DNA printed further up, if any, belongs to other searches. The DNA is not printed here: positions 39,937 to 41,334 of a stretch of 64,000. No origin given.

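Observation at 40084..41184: PLP-dependent histidine decarboxylase homolog standing alone next to the pilus block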

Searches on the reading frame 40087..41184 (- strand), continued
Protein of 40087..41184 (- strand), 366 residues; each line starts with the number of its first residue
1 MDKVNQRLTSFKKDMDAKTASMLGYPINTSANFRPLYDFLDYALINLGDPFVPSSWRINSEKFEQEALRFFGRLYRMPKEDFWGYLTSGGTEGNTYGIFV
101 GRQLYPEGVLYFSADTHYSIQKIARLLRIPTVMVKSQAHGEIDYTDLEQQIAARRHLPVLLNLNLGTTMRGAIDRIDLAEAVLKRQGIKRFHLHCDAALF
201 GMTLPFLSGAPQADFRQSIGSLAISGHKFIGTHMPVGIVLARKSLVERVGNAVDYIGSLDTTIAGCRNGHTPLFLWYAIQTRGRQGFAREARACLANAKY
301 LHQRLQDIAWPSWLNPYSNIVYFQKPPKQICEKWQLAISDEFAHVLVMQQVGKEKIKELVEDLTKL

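Call 23: get_annotated_region(hit=H15, flank=4000)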
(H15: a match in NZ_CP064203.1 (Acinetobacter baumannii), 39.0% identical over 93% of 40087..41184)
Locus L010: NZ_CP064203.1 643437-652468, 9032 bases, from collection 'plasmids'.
description: Acinetobacter baumannii strain X4-300 plasmid unnamed1, complete sequence
organism: Acinetobacter baumannii (NCBI taxid 470)
taxonomy: Bacteria; Pseudomonadota; Gammaproteobacteria; Moraxellales; Moraxellaceae; Acinetobacter; Acinetobacter baumannii
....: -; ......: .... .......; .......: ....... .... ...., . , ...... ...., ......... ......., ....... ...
typing (MOB-suite, as given by PLSDB): conjugative; relaxase MOBP,MOBP; mating-pair formation MPF_T
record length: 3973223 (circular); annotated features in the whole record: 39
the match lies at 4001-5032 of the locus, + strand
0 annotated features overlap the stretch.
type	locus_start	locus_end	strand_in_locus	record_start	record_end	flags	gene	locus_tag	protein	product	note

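Call 32: search_protein_families(library=ncbifam, proteins=[L007:3926-5083:+, L008:4926-6065:+, window:40087-41184:-], max_evalue=1e-20)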
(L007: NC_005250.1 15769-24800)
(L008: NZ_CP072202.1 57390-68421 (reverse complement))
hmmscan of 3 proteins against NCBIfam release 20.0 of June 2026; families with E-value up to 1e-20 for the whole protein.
L007:3926-5083:+ (386 aa): 2 families
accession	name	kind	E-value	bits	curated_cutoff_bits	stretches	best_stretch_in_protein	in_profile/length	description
NF002748.0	PRK02769.1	equivalog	2.5e-188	625.5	305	1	1-379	1-378/382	histidine decarboxylase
TIGR03812.1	tyr_de_CO2_Arch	equivalog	1.7e-39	135.8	299.4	1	63-368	57-371/375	tyrosine decarboxylase MfnA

L008:4926-6065:+ (380 aa): 2 families
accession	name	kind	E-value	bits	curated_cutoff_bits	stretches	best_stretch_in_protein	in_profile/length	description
NF002748.0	PRK02769.1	equivalog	1.5e-182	606.5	305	1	1-378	1-377/382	histidine decarboxylase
TIGR03812.1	tyr_de_CO2_Arch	equivalog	1.1e-37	129.8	299.4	1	62-316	56-312/375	tyrosine decarboxylase MfnA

window:40087-41184:- (366 aa): 2 families
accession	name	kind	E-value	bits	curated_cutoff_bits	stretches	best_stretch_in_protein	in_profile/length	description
NF002748.0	PRK02769.1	equivalog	1.6e-134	448.4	305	1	3-363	6-368/382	histidine decarboxylase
TIGR03812.1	tyr_de_CO2_Arch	equivalog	1.2e-35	123.1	299.4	1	42-365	43-374/375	tyrosine decarboxylase MfnA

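Call 34: search_protein_representatives(protein=window:40087-41184:-)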
Query: 366 residues. Proteins with E-value up to 0.001 (for the whole library): 2869; up to 1e-10: 1557; up to 1e-30: 438. The best 150 are listed.
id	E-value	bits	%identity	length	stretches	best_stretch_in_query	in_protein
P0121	1.7e-143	494.2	43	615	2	23-362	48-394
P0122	2.9e-125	434.2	36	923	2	57-364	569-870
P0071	1.5e-113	395.7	46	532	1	8-364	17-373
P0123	3.8e-110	384.5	37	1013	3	111-364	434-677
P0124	8.4e-104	363.6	32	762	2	7-364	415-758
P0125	8.7e-101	353.7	43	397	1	4-364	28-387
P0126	6.2e-99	347.6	47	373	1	6-363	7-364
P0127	1.2e-97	343.3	43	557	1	4-363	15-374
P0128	4.6e-97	341.4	43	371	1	7-363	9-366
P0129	6.1e-97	341.1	45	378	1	10-363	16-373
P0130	1.3e-95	336.7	47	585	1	4-363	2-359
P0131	1.8e-95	336.3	48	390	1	34-365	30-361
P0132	1.5e-94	333.2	41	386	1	6-363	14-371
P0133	5.0e-94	331.5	41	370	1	5-365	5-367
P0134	6.6e-94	331.1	39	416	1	4-363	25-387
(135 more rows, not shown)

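Call 39: find_related_loci(query=A1, collection=genome_contigs, flank=8000)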
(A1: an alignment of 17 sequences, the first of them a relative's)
Query A1 (366 aa) in genome_contigs; peptide patterns used: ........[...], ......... (x = any residue, [..] = any of these).
55 stretches matched a pattern; 42 encode a relative of the query (tblastn E <= 1e-3); 42 distinct loci.
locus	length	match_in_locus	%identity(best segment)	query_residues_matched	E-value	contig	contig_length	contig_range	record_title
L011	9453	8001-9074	65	6-363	4e-168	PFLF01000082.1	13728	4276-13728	MAG: Candidatus Roizmanbacteria bacterium CG_4_10_14_0_8_um_filter_39_9 CG_4_10_14_0.8_um_filter_scaffold_2597_c, whole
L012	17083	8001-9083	64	3-363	1e-167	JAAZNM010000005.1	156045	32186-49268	MAG: Candidatus Roizmanbacteria bacterium isolate AS27yjCOA_175 72860_AS27, whole genome shotgun sequence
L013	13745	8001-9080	64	4-363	8e-163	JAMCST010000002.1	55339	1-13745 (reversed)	MAG: Patescibacteria group bacterium isolate FK_Sedi_A_Bin.200 NODE_985_length_55339_cov_4.52096, whole genome shotgun s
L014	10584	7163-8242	67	4-363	7e-173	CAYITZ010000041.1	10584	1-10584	MAG TPA_asm: uncultured Gammaproteobacteria bacterium isolate ERP119705_co4_438 genome assembly, contig: NODE_6075_lengt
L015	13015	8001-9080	51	6-365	1e-128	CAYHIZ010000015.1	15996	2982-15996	MAG TPA_asm: uncultured Candidatus Saccharibacteria bacterium isolate ERP119705_co13_459 genome assembly, contig: NODE_4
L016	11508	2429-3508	49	2-363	4e-122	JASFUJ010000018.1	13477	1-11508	MAG: Acidobacteriota bacterium isolate D1105M02metaG_Bin_298 D1105M02metaG_FD_scaffold_1124_c1, whole genome shotgun seq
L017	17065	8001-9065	51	7-364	2e-120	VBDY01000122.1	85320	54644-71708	MAG: Chloroflexi bacterium isolate CF_12 14_0929_12_20cm_scaffold_216, whole genome shotgun sequence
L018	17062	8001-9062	49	8-363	9e-116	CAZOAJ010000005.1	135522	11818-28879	MAG TPA_asm: uncultured bacterium isolate SRP296810_co1_368 genome assembly, contig: NODE_111_length_135522_cov_24.15313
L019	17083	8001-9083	43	6-365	2e-105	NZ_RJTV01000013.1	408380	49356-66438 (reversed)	Chryseobacterium sp. G0240 G0240_contig_6, whole genome shotgun sequence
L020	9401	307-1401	45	1-365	4e-105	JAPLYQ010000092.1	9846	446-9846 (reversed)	MAG: Candidatus Roizmanbacteria bacterium isolate LacPavin_0920_WC57_MAG_37_8 LacPavin_0920_WC57_scaffold_290248, whole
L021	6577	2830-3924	44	1-365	4e-104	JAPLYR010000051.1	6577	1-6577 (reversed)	MAG: Candidatus Roizmanbacteria bacterium isolate LacPavin_0818_WC45_MAG_36_7 LacPavin_0818_WC45_scaffold_872354, whole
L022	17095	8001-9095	44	1-365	4e-103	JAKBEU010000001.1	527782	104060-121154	MAG: bacterium isolate BP8.bin62 NODE_4_length_527782_cov_2.788794, whole genome shotgun sequence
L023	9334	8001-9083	42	6-365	3e-102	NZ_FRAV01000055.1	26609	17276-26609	Chryseobacterium polytrichastri strain DSM 26899, whole genome shotgun sequence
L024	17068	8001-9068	44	1-362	4e-101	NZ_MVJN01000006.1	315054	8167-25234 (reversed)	Legionella quinlivanii strain ID143958 Contig_6, whole genome shotgun sequence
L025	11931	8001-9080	41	6-365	2e-99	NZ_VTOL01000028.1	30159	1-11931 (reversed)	Dyadobacter sp. 3J3 NODE_28, whole genome shotgun sequence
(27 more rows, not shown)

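Call 40: list_cluster_members(proteins=[P0001, P0007, P0009, P0012, P0015, P0017, P0005, P0036, P0033, P0018])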
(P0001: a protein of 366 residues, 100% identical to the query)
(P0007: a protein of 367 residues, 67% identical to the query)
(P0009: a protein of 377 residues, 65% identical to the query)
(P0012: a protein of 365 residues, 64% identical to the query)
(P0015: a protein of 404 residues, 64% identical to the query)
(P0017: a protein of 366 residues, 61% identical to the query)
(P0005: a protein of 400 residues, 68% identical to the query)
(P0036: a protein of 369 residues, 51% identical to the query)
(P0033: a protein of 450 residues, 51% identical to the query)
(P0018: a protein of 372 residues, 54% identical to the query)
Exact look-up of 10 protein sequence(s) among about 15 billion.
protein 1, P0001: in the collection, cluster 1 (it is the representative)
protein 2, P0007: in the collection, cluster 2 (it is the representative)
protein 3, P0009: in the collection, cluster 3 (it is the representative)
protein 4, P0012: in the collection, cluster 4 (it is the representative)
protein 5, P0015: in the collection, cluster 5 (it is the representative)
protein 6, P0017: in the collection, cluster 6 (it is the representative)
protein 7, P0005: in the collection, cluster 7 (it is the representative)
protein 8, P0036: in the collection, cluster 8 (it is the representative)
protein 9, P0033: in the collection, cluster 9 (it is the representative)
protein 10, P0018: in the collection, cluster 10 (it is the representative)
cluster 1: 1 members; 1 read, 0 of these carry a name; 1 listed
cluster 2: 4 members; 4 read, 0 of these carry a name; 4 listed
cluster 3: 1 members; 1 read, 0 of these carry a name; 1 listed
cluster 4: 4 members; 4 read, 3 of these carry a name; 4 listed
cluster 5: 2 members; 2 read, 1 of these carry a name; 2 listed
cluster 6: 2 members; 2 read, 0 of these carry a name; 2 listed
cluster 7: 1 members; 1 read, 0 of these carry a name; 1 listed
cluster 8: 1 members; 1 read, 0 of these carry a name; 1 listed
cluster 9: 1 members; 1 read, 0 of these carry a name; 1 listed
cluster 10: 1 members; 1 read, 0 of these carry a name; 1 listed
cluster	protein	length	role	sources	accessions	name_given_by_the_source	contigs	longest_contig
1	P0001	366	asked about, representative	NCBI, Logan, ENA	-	-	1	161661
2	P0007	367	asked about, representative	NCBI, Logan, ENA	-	-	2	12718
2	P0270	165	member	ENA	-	-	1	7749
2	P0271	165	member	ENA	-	-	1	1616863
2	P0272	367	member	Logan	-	-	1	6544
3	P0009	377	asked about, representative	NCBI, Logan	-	-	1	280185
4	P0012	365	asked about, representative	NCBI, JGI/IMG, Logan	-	histidine decarboxylase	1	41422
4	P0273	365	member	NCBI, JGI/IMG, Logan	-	histidine decarboxylase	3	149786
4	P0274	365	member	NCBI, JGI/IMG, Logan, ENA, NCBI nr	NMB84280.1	histidine decarboxylase [Candidatus Roizmanbacteria bacterium]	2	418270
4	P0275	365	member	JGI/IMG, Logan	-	-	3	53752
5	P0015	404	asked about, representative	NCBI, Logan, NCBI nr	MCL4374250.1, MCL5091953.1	histidine decarboxylase [Patescibacteria group bacterium]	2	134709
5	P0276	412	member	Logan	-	-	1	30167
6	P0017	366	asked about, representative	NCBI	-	-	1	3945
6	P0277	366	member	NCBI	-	-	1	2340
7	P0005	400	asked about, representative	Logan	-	-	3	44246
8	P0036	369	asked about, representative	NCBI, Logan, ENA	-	-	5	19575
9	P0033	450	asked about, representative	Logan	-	-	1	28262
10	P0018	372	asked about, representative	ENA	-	-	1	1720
